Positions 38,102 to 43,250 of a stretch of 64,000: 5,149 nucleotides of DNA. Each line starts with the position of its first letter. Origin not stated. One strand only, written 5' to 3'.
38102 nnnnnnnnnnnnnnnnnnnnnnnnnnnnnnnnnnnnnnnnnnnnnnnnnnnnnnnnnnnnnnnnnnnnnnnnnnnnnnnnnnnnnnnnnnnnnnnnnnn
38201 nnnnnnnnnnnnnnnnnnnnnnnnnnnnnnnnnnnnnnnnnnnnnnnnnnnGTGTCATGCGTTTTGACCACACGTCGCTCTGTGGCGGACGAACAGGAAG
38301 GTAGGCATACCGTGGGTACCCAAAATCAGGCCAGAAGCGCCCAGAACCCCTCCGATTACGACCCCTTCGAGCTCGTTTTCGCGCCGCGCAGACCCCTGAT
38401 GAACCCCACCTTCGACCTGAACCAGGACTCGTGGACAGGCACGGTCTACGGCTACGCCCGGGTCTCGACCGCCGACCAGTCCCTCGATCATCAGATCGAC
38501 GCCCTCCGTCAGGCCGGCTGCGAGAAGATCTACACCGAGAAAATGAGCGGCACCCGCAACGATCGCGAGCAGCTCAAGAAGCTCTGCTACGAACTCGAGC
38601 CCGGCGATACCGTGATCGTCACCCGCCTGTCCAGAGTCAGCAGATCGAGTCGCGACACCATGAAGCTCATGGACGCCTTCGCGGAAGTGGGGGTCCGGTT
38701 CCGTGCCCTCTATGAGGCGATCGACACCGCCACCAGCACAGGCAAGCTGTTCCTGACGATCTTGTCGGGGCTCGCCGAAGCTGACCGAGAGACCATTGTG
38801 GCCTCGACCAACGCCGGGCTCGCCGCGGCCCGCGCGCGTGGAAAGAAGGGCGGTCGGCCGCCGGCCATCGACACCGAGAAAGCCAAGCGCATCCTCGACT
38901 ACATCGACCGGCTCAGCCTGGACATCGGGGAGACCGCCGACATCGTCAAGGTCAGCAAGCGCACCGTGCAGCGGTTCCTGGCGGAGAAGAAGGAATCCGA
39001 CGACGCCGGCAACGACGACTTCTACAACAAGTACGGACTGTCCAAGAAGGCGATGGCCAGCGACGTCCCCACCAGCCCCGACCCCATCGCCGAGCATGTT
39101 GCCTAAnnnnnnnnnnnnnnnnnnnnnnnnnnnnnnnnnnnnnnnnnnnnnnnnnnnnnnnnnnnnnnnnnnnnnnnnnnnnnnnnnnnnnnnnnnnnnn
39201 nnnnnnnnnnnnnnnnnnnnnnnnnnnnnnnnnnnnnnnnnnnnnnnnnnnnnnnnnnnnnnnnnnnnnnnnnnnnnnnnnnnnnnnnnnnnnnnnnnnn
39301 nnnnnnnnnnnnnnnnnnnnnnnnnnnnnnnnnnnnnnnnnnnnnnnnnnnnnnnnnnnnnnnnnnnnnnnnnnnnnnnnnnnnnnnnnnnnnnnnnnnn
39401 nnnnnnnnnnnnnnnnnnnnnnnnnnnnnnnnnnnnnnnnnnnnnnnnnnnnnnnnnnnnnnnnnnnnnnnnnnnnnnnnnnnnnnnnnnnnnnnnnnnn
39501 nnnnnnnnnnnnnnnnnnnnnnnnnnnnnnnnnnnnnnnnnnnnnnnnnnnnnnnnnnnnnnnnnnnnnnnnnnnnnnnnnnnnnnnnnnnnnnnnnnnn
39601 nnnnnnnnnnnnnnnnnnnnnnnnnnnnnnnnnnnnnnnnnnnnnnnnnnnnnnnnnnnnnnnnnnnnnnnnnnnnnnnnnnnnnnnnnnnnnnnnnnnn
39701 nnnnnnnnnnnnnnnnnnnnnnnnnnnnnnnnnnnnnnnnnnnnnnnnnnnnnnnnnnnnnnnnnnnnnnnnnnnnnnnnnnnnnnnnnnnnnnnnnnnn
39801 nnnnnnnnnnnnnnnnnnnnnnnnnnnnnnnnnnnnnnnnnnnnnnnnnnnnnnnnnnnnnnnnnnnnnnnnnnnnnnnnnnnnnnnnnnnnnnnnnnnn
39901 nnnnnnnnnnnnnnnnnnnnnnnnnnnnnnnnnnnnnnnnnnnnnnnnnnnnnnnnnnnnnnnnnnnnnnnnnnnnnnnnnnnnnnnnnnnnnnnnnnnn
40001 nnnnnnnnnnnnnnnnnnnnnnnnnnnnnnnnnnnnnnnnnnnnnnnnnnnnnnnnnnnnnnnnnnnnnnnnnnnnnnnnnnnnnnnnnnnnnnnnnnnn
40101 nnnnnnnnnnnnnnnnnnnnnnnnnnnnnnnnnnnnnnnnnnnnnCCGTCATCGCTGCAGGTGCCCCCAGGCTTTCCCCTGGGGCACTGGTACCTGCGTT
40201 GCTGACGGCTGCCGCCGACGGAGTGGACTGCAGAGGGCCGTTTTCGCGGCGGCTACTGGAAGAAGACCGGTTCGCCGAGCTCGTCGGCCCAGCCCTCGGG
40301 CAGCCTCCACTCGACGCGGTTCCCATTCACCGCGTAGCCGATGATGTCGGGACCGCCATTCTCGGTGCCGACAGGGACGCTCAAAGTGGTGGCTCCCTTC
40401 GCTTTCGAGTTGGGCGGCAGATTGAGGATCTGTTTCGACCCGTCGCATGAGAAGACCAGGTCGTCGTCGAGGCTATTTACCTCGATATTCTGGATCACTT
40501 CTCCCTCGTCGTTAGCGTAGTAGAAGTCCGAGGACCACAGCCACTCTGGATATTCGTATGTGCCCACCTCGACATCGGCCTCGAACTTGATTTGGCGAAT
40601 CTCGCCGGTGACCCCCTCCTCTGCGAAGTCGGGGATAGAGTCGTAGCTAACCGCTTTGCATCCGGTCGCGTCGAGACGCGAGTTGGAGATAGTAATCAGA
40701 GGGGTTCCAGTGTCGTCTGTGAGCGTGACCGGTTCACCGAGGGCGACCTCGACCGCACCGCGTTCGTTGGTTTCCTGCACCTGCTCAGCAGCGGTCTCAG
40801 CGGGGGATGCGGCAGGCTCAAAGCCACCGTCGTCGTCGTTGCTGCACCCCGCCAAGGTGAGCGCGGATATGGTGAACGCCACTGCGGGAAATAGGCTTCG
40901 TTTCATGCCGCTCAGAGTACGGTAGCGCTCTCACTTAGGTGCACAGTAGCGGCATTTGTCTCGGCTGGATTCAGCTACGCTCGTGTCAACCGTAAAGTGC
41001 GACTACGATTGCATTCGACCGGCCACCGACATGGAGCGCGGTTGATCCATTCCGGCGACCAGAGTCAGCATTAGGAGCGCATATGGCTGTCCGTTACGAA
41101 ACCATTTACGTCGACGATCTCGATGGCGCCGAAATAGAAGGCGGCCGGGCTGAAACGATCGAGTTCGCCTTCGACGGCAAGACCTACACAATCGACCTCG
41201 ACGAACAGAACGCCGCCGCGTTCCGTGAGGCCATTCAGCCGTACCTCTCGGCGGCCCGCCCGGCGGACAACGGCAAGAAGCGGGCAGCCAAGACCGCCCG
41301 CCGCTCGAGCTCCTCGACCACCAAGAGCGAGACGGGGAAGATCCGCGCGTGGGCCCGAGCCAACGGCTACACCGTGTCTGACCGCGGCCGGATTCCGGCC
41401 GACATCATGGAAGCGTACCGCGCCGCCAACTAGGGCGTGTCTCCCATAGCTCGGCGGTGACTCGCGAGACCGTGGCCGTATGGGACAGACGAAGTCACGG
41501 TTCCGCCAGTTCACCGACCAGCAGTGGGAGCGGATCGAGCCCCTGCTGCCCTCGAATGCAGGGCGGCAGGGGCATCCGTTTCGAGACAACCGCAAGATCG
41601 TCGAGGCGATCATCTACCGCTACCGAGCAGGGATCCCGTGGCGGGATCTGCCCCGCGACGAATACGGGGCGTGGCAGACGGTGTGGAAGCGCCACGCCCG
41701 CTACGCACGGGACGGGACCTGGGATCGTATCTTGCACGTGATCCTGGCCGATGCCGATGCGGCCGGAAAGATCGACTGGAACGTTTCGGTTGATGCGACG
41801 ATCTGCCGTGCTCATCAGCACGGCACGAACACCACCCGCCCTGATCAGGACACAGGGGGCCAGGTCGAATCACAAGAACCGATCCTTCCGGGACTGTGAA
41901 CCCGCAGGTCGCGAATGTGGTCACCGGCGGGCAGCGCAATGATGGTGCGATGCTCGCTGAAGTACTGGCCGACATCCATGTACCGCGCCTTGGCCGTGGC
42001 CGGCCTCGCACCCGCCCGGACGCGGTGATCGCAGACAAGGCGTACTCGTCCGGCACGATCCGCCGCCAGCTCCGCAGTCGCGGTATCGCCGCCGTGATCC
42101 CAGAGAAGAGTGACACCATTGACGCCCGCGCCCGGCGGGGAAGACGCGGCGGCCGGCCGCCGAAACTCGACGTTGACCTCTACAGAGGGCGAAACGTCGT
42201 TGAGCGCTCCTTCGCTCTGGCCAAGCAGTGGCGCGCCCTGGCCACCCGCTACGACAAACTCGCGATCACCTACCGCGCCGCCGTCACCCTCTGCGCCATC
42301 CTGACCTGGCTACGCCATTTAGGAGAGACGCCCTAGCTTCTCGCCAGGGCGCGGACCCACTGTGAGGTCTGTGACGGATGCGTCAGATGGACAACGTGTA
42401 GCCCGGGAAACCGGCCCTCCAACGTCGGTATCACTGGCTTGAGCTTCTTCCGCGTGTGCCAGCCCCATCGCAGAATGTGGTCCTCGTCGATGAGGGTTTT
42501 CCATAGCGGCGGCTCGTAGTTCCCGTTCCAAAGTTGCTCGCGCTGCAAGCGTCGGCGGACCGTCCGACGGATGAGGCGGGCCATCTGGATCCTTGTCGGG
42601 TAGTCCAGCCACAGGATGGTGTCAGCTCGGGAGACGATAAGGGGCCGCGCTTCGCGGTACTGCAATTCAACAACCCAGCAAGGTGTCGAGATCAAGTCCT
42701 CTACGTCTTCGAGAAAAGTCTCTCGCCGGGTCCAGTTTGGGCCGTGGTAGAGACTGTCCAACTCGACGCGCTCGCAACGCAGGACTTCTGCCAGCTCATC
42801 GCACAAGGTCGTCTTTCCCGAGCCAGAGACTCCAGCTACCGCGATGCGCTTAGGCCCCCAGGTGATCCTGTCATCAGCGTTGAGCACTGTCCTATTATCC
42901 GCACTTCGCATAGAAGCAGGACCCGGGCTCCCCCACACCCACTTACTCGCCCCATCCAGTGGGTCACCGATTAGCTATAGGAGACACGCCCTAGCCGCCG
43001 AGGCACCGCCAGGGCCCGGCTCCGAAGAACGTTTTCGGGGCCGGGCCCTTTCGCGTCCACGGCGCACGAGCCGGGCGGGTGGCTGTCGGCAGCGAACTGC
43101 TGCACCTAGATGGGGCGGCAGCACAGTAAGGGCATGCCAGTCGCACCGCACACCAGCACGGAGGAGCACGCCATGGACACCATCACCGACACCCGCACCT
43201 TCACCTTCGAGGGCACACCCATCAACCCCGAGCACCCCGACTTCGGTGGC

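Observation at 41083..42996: IS5/IS427-type IS inserted exactly at the stop codon of an Lsr2-like gene; extra inverted-repeat copy brackets a P-loop kinase gene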

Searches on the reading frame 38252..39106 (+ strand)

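Call 58: search_protein_families(library=pfam, proteins=[window:38252-39106:+], max_evalue=0.001)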
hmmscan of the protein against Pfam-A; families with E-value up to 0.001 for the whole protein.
window:38252-39106:+ (284 aa): 1 family
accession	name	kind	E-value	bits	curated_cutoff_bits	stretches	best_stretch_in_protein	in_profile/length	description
PF00239.26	Resolvase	-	2.3e-39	135.2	23.3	1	65-199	1-145/145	Resolvase, N terminal domain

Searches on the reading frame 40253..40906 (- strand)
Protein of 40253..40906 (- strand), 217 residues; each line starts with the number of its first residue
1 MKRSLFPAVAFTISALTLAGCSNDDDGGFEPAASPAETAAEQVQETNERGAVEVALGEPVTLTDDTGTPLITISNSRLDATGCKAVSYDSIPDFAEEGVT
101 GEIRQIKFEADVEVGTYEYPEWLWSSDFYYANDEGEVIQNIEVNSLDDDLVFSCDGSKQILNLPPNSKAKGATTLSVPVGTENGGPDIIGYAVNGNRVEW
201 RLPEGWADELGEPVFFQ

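Call 5: search_protein_families(library=pfam, proteins=[window:40253-40906:-], max_evalue=0.01)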
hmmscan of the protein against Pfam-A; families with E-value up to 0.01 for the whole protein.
window:40253-40906:- (217 aa): 0 families

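Call 38: search_protein_families(library=ncbifam, proteins=[window:40253-40906:-], max_evalue=0.01)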
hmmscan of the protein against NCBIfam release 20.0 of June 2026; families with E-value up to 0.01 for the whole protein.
window:40253-40906:- (217 aa): 1 family
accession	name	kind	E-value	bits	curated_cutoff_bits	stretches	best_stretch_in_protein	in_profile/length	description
NF053527.1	lipo_Cory_WKLS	subfamily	0.0063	16.4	105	1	8-45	3-40/166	WKL family lipoprotein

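Call 39: search_protein_families(library=padloc, proteins=[window:40253-40906:-], max_evalue=0.01)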
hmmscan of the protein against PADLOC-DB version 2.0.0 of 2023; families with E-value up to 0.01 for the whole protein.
window:40253-40906:- (217 aa): 0 families

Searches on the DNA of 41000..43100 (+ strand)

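Call 26: search_dna_similar(query=window:41000-43100:+, collection=plasmids, mode=distant, max_rows=25)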
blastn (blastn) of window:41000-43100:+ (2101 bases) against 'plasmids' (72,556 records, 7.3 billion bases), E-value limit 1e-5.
Records with a match: 270; places in all: 498; records where one place covers at least 80% of the query: 0.
Best place of each record, by identity: 80-90% 11; 60-80% 259.
By first word of the organism name: Streptomyces 177; Rhodococcus 30; Dietzia 10; Pseudonocardia 6; Microbacterium 4; Arthrobacter 4; Micrococcus 4; Sphingobium 4; Curtobacterium 3; Kitasatospora 3; and 18 more.
By predicted mobility (MOB-suite, as given by PLSDB): non-mobilizable 171; mobilizable 93; conjugative 6.
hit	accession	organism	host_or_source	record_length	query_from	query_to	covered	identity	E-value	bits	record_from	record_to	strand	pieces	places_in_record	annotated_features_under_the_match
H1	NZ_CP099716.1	Dietzia kunjamensis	cell culture,water from a container for ...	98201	428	1337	43%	87.7%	4e-180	1143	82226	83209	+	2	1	IS5 family transposase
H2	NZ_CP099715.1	Dietzia kunjamensis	cell culture,water from a container for ...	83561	430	1338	43%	87.7%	5e-179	1141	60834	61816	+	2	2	IS5 family transposase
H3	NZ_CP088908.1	Rhodococcus qingshengii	cell culture,forest soil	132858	413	1337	44%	86.1%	9e-176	1097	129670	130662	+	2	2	IS5 family transposase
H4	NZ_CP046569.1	Dietzia sp. DQ12-45-1b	product water from oilfield,product ...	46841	431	1337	43%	85.9%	1e-155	1066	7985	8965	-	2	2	recombinase family protein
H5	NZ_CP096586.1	Gordonia terrae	cell culture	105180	425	1338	44%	74.1%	3e-81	566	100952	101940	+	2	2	IS5 family transposase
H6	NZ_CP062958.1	Rothia amarae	culture,dirt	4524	425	1337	42%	74.7%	3e-81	559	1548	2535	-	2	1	IS5 family transposase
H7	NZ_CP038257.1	Microbacterium sediminis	sediment,deep-sea sediment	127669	428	1338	42%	74.0%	4e-73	541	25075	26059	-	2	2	IS5 family transposase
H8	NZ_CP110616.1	Rhodococcus antarcticus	whole organism,T5 medium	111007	511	1337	38%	74.0%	3e-80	485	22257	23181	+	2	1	IS5 family transposase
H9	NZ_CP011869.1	Pseudonocardia sp. HH130629-09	Apterostigma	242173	523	1338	37%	74.7%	3e-67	510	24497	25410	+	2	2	histidine phosphatase family protein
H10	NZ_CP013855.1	Pseudonocardia sp. HH130630-07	Apsterostigma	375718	523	1338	37%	73.9%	3e-67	492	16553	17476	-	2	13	none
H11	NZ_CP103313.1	Mycolicibacterium rufum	-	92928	523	1337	39%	70.2%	2e-52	372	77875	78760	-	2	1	IS5 family transposase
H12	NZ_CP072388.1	Cellulosimicrobium cellulans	Homo sapiens,whole organism,human oral ...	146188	522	1286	34%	73.0%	2e-58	413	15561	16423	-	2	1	IS5 family transposase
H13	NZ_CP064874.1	Microbacterium paraoxydans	Homo sapiens,cerebrospinal fluid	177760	522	1337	34%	69.4%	7e-32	277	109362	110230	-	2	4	IS5 family transposase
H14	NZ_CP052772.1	Pseudonocardia alni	Cell culture,soil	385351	514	1340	34%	69.3%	2e-32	268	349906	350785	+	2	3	IS5 family transposase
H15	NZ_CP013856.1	Pseudonocardia sp. HH130630-07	Apsterostigma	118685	523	1337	33%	68.5%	8e-31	253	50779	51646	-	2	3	type IV secretory system conjugative DNA transfer family protein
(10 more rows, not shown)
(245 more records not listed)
